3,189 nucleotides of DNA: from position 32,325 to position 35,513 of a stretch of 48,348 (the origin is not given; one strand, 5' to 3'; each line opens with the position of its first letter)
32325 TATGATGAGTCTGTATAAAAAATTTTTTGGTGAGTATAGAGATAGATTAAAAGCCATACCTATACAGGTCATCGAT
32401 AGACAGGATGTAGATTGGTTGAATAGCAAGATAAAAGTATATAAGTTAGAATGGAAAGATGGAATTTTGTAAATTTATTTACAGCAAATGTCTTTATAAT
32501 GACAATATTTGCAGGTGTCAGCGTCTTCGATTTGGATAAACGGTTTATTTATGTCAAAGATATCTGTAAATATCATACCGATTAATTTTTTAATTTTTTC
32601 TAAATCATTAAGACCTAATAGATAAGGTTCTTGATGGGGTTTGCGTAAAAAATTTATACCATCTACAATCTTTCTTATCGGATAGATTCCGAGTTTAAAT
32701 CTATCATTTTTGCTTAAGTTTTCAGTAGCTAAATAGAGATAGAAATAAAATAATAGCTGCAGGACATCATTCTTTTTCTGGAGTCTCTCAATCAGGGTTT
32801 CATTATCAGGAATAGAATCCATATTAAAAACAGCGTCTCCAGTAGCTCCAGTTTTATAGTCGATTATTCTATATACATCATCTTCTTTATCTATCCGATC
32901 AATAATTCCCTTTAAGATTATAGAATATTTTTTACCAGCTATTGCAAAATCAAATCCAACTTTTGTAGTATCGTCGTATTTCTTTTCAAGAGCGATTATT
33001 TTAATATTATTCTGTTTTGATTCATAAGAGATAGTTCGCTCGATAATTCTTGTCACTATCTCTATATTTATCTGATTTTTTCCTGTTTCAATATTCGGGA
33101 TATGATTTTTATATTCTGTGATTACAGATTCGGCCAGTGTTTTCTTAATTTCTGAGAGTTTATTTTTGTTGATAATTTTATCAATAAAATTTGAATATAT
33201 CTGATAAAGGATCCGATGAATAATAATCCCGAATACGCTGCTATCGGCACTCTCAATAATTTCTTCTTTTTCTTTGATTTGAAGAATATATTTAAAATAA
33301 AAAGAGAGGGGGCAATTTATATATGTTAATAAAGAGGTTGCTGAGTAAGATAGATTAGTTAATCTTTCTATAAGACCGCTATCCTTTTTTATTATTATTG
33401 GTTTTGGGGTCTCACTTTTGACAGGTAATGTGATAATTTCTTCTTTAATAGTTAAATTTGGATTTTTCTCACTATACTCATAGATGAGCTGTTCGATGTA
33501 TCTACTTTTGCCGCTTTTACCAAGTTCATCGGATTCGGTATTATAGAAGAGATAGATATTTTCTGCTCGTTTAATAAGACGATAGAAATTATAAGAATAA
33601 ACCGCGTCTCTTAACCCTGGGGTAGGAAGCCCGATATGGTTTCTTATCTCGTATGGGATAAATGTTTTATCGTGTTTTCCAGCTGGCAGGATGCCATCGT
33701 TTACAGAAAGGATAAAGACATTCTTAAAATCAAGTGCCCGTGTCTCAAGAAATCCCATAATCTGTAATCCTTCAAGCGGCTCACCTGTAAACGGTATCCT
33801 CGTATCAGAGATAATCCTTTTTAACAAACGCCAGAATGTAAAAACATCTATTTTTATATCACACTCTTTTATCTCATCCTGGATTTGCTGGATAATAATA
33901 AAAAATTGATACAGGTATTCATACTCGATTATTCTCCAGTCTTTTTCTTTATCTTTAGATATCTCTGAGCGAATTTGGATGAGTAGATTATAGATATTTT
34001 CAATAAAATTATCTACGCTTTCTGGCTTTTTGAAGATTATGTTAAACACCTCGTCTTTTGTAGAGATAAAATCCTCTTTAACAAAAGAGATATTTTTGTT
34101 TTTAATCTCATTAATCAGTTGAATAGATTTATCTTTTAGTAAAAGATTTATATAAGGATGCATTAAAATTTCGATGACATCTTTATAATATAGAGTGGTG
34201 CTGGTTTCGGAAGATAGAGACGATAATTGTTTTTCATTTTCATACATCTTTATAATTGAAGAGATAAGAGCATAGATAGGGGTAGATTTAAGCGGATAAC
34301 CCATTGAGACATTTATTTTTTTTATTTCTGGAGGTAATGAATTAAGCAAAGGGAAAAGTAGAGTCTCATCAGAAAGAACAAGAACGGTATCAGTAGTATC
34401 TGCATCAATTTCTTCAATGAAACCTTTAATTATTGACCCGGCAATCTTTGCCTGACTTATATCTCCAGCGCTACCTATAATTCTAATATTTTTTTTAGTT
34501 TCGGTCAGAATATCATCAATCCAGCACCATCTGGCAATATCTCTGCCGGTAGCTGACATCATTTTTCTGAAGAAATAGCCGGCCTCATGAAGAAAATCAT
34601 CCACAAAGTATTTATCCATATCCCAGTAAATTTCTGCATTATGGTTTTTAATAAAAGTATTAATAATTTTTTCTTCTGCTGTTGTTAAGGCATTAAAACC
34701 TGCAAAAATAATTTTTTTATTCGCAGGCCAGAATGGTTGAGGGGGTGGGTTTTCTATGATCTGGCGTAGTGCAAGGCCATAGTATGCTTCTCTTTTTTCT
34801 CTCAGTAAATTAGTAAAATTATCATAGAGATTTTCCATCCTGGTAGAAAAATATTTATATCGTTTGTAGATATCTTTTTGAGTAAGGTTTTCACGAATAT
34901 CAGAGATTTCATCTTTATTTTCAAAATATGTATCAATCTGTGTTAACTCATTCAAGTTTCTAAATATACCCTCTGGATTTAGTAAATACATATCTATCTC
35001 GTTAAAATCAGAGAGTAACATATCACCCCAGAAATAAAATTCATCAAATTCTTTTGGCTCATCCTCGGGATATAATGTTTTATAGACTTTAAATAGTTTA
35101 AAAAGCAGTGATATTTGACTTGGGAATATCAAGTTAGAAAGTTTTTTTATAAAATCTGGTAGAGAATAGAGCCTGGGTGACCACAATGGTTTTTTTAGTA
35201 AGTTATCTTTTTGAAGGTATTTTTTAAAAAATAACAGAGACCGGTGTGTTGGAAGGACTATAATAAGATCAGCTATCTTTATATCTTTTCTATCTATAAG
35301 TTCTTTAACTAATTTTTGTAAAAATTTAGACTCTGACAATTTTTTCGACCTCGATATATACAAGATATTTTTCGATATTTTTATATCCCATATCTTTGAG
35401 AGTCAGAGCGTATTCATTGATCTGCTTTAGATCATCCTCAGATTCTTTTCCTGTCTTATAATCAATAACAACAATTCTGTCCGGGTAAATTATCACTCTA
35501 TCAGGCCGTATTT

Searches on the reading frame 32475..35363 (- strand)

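Call 33: search_protein_families(library=pfam, proteins=[window:32475-35363:-], max_evalue=0.00001)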
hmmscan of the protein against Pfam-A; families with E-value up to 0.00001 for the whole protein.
window:32475-35363:- (962 aa): 1 family
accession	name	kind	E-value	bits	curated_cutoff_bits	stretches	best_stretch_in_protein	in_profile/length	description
PF12705.13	PDDEXK_1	-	3.7e-31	109.4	22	1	673-960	2-246/247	PD-(D/E)XK nuclease superfamily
